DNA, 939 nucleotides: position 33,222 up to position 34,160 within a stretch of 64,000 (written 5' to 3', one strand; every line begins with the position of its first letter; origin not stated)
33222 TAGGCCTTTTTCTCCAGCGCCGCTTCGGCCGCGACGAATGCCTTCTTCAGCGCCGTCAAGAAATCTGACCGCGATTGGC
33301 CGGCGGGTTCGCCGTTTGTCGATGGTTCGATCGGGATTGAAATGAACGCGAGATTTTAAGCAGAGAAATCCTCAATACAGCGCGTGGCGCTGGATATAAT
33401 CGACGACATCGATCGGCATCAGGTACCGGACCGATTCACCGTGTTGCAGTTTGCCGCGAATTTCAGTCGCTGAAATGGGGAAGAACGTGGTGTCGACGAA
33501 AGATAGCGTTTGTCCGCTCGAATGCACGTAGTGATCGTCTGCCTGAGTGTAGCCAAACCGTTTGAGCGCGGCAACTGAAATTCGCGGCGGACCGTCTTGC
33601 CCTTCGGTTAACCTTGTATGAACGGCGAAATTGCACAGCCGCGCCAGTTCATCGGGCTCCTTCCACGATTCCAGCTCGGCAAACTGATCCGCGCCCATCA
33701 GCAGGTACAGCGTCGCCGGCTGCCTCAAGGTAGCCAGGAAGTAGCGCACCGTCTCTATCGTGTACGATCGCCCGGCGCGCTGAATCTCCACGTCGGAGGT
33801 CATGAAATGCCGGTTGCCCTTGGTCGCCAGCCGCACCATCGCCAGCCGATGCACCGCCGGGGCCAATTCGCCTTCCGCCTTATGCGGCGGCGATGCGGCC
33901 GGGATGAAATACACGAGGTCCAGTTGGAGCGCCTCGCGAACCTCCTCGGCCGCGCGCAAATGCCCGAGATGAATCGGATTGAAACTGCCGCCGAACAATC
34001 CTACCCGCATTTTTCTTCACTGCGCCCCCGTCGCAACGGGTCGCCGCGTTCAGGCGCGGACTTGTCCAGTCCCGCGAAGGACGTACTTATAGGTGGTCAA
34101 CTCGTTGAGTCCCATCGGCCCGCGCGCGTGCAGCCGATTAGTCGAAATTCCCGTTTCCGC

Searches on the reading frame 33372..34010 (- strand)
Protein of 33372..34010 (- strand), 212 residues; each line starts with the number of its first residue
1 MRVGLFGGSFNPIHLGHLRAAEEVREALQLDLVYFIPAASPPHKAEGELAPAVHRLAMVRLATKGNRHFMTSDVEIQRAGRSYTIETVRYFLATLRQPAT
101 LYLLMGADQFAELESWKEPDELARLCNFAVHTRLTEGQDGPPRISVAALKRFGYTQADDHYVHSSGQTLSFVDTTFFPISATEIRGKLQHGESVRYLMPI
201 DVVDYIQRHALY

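Call 52: search_protein_families(library=pfam, proteins=[window:33372-34010:-], max_evalue=0.00001)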
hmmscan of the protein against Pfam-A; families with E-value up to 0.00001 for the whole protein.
window:33372-34010:- (212 aa): 1 family
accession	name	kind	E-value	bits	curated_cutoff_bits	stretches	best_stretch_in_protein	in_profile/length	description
PF01467.32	CTP_transf_like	-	1.1e-25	90.8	21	1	5-185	1-131/133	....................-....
